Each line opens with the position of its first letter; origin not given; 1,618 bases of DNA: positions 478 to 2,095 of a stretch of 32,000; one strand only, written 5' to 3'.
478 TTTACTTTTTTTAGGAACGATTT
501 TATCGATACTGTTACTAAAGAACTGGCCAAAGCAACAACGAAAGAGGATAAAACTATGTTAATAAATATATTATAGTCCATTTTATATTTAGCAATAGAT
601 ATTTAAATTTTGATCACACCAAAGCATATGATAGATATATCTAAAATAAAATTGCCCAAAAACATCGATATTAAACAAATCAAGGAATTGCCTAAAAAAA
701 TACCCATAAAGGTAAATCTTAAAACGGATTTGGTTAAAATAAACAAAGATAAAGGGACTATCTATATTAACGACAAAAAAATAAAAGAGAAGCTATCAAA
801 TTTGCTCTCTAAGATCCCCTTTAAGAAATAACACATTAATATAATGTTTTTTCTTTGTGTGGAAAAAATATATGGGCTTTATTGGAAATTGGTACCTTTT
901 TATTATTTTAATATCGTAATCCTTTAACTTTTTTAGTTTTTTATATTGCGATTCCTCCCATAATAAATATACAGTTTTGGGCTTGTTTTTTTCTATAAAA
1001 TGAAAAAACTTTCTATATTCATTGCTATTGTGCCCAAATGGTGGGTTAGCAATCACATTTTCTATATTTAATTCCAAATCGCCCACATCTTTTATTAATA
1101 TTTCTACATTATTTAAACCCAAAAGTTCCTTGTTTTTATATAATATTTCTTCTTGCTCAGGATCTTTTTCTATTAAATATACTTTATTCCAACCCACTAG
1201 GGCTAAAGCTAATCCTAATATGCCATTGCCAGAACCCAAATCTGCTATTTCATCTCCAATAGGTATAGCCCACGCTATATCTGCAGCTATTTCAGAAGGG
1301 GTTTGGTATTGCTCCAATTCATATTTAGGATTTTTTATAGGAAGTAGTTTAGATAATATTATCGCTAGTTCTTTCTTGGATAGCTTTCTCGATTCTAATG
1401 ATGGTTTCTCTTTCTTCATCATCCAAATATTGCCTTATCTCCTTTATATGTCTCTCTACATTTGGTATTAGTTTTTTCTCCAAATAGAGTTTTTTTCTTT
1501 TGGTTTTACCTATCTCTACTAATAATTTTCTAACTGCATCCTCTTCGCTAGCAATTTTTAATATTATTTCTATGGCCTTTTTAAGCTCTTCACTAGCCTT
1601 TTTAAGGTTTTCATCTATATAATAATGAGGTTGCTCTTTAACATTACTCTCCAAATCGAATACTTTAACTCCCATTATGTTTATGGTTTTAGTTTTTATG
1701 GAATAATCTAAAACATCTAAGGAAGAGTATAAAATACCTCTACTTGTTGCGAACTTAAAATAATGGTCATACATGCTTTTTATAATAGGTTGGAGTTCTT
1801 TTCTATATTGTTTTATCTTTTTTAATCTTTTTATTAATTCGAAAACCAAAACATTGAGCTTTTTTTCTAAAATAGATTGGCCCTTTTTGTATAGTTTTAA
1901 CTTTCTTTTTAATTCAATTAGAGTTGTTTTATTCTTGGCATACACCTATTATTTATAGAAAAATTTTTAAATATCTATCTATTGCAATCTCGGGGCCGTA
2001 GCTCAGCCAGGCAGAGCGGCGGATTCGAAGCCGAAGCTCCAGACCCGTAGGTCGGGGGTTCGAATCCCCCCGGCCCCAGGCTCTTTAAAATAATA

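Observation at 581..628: One palindromic TATA box sits exactly midway between divergent start points, six times in 32 kb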

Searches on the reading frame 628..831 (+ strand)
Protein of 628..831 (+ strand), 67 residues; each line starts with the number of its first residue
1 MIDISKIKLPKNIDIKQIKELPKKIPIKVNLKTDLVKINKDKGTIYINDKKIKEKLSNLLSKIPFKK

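Call 7: search_protein_families(library=pfam, proteins=[window:628-831:+])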
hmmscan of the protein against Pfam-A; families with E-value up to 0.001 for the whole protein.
window:628-831:+ (67 aa): 0 families

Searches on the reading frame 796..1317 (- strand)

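Call 53: search_protein_families(library=pfam, proteins=[window:796-1317:-], max_evalue=0.01)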
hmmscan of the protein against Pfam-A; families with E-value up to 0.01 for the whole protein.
window:796-1317:- (173 aa): 8 families
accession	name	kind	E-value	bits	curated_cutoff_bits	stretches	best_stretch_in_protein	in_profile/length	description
PF05175.20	MTS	-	1.6e-07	31.5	23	1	22-101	33-116/170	Methyltransferase small domain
PF02527.21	GidB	-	7e-07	29.2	27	1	23-80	51-109/184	rRNA small subunit methyltransferase G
PF13847.12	Methyltransf_31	-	6.4e-06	26.3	27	1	22-118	5-107/145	Methyltransferase domain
PF03602.21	Cons_hypoth95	-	0.00016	21.8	24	1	24-112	45-140/182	Conserved hypothetical protein 95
PF06325.19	PrmA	-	0.0024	17.9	22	1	21-91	162-233/296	Ribosomal protein L11 methyltransferase (PrmA)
PF02475.24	TRM5-TYW2_MTfase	-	0.0031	17.9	28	1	15-86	31-106/164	TRM5/TYW2 methyltransferase domain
PF13649.12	Methyltransf_25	-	0.0052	17.9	27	1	24-84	1-61/97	Methyltransferase domain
PF10294.15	Methyltransf_16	-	0.0058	16.8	21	1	23-65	49-91/174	Lysine methyltransferase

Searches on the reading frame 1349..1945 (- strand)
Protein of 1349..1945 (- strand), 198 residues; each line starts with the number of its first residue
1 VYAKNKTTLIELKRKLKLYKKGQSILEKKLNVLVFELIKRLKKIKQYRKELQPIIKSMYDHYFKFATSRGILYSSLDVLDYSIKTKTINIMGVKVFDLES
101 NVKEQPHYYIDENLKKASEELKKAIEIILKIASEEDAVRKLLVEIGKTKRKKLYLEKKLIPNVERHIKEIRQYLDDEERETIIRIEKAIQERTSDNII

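Call 7: search_protein_families(library=pfam, proteins=[window:1349-1945:-])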
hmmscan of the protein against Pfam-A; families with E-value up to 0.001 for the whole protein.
window:1349-1945:- (198 aa): 1 family
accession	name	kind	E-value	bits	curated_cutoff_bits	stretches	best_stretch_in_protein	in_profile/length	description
PF01813.22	ATP-synt_D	-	1.2e-35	123.6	25.7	1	8-188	1-194/196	ATP synthase subunit D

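Call 42: find_encoding_contigs(protein=window:1349-1945:-, flank=10000, max_places=4)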
Protein window:1349-1945:- (198 aa): 13 contigs read that carry it; 4 places shown.
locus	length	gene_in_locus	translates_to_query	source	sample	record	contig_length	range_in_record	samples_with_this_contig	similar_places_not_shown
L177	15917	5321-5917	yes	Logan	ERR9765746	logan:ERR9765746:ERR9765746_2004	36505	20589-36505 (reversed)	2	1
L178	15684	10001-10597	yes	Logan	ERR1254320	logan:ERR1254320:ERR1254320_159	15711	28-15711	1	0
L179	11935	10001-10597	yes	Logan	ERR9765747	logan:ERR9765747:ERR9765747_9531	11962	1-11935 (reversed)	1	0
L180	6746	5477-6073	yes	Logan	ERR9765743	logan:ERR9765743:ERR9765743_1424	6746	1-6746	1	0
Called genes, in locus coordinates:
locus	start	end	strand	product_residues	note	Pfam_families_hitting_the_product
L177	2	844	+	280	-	?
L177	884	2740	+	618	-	PF00437:T2SSE, PF27713:UCP018868 (weak), PF23989:PilB3_C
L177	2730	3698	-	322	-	PF03215:Rad17 (weak), PF05496:RuvB_N, PF25199:nSTAND_NTPase5 (weak), PF01078:Mg_chelatase (faint), PF13177:DNA_pol3_delta2, PF00004:AAA, PF13173:AAA_14 (weak), PF08542:Rep_fac_C, +3 more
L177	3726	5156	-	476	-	PF00344:SecY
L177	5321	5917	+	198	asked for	PF01813:ATP-synt_D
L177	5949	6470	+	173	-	PF02527:GidB (weak), PF05175:MTS (weak), PF13847:Methyltransf_31 (weak)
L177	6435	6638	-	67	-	-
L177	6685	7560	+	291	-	-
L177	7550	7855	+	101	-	-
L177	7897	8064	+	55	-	-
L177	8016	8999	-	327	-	PF01594:AI-2E_transport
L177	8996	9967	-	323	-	-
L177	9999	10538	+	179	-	PF01161:PBP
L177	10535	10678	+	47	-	-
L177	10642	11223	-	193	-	PF04266:ASCH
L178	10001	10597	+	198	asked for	PF01813:ATP-synt_D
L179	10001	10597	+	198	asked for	PF01813:ATP-synt_D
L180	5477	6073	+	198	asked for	PF01813:ATP-synt_D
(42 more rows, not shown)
